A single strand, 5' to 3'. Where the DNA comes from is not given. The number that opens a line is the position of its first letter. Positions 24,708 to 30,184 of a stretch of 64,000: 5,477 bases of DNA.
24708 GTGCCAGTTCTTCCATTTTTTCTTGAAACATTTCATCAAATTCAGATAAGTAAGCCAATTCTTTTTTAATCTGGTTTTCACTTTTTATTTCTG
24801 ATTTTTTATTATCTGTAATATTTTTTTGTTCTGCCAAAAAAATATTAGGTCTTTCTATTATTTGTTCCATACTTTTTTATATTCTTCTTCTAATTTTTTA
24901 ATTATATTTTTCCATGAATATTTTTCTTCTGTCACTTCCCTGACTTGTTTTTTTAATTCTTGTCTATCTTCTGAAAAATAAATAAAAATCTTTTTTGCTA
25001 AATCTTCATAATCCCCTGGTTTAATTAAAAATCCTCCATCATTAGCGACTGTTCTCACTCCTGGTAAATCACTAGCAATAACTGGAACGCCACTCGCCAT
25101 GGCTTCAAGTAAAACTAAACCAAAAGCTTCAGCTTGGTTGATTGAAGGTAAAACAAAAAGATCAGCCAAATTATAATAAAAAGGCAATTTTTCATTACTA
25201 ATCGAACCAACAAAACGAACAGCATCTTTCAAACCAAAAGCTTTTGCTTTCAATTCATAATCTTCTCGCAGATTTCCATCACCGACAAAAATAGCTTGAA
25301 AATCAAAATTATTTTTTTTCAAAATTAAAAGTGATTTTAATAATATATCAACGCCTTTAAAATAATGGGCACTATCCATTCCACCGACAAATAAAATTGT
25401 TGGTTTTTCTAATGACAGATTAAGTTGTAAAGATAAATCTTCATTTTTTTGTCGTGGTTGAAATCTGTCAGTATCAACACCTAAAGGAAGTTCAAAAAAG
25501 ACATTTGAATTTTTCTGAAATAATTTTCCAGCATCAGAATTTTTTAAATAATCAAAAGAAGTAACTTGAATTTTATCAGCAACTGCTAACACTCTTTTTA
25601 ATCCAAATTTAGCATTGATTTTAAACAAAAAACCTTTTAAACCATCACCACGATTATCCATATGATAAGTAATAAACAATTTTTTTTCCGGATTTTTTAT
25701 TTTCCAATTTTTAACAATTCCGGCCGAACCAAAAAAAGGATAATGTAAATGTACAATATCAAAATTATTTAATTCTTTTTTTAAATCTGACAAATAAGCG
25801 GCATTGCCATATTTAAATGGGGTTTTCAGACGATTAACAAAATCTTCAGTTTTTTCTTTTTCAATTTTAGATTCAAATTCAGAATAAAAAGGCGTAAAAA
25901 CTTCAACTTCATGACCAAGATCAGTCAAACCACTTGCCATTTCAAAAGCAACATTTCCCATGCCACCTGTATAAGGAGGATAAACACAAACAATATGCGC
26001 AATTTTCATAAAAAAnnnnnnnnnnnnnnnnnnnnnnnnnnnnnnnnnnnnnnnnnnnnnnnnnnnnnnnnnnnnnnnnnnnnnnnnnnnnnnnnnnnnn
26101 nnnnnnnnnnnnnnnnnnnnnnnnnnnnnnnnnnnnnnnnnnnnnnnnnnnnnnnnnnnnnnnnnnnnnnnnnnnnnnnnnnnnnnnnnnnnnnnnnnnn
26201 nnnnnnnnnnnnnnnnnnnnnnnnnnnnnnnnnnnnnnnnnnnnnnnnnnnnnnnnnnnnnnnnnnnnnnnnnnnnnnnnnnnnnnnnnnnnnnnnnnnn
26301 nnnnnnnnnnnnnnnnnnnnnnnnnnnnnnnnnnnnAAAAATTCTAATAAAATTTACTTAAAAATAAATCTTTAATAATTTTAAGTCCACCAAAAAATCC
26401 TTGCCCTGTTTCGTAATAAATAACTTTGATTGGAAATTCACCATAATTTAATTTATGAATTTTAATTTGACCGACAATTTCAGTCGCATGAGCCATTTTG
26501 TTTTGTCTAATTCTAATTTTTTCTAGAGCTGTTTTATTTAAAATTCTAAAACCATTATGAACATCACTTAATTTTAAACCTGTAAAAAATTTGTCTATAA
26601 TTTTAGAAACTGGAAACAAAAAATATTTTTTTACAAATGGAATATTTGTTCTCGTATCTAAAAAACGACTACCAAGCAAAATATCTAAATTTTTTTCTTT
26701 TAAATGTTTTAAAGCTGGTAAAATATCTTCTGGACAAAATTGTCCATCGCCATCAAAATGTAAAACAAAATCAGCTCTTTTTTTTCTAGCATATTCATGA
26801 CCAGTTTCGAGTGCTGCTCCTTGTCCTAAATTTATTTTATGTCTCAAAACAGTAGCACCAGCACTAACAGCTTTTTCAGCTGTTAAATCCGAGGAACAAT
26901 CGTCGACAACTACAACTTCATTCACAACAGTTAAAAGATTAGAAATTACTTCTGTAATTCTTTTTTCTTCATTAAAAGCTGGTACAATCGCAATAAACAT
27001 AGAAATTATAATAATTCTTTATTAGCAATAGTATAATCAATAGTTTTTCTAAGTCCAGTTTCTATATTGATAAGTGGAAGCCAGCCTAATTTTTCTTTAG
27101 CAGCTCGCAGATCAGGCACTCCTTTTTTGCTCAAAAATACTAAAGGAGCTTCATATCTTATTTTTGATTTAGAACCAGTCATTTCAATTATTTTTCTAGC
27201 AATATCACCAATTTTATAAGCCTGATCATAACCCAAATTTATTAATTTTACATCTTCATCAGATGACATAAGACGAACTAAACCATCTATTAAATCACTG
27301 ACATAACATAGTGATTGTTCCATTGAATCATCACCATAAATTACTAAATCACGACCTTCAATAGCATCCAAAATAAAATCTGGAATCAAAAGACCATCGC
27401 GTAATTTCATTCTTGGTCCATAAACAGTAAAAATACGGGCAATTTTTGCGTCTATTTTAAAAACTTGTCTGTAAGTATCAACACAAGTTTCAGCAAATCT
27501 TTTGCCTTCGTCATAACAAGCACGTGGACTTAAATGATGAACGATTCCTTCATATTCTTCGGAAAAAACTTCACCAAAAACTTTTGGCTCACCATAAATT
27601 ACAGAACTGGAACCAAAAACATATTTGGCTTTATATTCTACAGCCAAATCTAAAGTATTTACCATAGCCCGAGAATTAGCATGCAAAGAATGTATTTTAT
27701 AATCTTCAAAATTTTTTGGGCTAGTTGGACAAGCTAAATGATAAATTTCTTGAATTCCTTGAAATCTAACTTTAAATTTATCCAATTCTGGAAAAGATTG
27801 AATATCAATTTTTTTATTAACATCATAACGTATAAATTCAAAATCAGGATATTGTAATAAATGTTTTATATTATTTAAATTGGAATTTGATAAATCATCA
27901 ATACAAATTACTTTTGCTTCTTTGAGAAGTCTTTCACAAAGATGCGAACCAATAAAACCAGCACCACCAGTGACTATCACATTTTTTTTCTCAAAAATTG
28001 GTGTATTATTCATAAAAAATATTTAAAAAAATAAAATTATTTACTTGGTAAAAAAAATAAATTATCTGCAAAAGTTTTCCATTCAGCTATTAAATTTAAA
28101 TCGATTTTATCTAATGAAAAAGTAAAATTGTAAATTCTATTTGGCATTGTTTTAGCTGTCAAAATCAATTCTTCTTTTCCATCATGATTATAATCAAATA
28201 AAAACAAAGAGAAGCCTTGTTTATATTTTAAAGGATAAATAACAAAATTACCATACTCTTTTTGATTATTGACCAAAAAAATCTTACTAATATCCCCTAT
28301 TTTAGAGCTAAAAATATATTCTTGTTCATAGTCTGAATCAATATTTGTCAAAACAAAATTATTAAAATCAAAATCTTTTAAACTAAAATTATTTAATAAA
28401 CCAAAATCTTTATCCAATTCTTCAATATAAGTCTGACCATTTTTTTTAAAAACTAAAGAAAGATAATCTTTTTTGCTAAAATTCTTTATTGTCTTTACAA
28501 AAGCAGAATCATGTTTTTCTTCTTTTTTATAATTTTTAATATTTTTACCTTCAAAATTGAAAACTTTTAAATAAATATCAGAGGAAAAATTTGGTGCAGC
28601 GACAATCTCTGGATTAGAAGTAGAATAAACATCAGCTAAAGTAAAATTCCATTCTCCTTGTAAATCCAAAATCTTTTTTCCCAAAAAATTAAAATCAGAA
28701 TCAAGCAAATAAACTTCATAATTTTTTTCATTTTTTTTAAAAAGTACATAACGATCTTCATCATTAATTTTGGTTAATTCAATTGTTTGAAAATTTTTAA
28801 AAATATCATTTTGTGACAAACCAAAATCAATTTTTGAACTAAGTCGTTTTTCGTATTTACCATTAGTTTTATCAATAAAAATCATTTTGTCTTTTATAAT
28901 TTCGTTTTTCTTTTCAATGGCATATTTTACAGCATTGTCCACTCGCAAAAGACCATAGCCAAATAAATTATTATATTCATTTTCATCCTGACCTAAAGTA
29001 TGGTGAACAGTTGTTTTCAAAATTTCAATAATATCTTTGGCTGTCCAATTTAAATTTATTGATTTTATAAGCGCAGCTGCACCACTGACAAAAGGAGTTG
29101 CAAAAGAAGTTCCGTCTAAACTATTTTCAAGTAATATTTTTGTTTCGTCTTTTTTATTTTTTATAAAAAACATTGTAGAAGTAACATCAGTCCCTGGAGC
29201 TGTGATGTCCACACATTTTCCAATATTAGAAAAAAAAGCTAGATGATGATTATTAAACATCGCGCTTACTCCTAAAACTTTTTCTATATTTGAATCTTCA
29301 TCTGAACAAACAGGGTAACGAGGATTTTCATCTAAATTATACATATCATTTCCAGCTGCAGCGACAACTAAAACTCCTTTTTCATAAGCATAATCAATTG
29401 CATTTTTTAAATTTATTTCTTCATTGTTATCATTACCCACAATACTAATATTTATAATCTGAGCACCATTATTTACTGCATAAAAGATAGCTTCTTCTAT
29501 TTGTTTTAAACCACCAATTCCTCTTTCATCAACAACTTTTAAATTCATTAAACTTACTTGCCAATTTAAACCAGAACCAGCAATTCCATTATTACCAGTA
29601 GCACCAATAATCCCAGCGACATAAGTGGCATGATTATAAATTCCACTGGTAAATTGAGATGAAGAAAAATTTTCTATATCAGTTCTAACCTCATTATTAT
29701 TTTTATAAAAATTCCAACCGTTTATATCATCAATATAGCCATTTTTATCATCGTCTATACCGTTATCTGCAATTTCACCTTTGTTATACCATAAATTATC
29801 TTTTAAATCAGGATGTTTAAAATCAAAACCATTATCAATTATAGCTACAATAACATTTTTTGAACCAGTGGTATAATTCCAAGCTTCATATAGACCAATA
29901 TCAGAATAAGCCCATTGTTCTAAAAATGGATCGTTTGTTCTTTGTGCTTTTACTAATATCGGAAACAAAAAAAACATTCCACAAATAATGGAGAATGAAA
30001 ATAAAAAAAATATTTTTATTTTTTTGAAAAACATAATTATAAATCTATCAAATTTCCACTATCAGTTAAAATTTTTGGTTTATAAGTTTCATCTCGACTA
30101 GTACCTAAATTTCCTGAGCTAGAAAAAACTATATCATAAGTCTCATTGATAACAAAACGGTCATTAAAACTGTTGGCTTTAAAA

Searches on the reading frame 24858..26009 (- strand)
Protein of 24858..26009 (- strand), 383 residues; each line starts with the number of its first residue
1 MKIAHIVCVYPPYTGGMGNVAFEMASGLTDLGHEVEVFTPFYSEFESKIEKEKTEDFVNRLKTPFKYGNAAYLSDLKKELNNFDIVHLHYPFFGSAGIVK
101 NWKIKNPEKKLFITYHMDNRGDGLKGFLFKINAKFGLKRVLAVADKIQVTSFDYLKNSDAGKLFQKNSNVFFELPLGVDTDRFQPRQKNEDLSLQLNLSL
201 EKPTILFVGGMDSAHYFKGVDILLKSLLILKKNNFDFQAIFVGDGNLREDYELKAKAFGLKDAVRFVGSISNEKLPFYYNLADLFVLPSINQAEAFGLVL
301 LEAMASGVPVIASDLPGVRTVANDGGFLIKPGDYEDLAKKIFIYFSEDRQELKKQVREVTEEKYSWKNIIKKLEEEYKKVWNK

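Call 21: search_protein_families(library=pfam, proteins=[window:24858-26009:-], max_evalue=0.00001)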
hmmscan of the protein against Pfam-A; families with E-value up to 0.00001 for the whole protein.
window:24858-26009:- (383 aa): 6 families
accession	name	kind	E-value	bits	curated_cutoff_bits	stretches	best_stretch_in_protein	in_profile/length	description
PF00534.26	Glycos_transf_1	-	1.7e-36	125.8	26.4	1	195-356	8-165/172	Glycosyl transferases group 1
PF13692.12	Glyco_trans_1_4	-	2.4e-33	115.8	27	1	202-341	1-136/142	Glycosyl transferases group 1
PF13439.12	Glyco_transf_4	-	4.3e-15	56.6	28.5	1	15-144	2-141/170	Glycosyltransferase Family 4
PF13579.12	Glyco_trans_4_4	-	6.9e-09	36.7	29.7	1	15-150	1-134/158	Glycosyl transferase 4-like domain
PF20706.3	GT4-conflict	-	1.2e-07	31.6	26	1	269-322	269-320/385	Family 4 Glycosyltransferase in conflict systems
PF08323.17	Glyco_transf_5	-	1.3e-07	32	22.7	1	10-93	9-91/239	Starch synthase catalytic domain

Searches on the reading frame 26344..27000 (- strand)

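Call 21: search_protein_families(library=pfam, proteins=[window:26344-27000:-], max_evalue=0.00001)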
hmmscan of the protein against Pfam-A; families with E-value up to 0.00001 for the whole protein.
window:26344-27000:- (218 aa): 1 family
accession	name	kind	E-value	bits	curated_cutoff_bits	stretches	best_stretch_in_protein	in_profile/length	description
PF00535.33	Glycos_transf_2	-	3.2e-24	86.2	23.3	1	5-162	3-167/168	Glycosyl transferase family 2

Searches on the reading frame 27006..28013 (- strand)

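Call 21: search_protein_families(library=pfam, proteins=[window:27006-28013:-], max_evalue=0.00001)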
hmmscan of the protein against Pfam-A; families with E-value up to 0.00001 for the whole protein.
window:27006-28013:- (335 aa): 5 families
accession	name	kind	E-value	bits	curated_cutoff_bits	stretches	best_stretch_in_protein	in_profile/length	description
PF01370.27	Epimerase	-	5.6e-38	131.1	20.9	1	12-261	1-240/240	NAD dependent epimerase/dehydratase family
PF16363.11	GDP_Man_Dehyd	-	1.1e-33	117.5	27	1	13-324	1-332/332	GDP-mannose 4,6 dehydratase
PF01073.25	3Beta_HSD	-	5.3e-10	39.2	22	1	13-240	1-220/280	3-beta hydroxysteroid dehydrogenase/isomerase family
PF02719.21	Polysacc_synt_2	-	1.2e-08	34.9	20.2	1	12-132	1-123/293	Polysaccharide biosynthesis protein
PF07993.18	NAD_binding_4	-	9.7e-08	31.9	20.1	0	83-199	85-209/258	Male sterility protein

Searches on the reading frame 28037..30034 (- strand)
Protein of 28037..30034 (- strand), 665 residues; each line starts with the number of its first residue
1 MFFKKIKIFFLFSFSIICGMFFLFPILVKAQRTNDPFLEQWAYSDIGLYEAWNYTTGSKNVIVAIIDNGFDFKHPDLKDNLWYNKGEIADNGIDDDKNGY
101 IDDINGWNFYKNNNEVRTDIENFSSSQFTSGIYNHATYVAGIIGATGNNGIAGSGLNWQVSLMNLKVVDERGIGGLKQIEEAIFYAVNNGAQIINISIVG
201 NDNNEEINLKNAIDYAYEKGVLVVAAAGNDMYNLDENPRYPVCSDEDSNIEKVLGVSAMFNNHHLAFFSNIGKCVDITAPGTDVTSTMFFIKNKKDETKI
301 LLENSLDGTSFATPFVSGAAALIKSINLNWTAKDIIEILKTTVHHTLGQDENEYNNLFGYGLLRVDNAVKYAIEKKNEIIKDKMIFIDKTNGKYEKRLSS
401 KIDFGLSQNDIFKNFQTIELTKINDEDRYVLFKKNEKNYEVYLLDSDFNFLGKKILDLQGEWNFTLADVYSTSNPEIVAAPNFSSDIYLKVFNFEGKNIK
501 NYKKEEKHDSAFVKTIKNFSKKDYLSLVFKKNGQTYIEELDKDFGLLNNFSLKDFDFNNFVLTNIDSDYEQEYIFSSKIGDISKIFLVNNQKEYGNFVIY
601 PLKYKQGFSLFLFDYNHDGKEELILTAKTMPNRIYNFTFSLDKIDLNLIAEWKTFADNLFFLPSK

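Call 21: search_protein_families(library=pfam, proteins=[window:28037-30034:-], max_evalue=0.00001)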
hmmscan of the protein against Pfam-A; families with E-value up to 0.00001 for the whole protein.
window:28037-30034:- (665 aa): 1 family
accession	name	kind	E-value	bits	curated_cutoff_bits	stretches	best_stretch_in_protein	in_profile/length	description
PF00082.27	Peptidase_S8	-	2.2e-47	162.2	21.8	1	59-361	2-288/288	Subtilase family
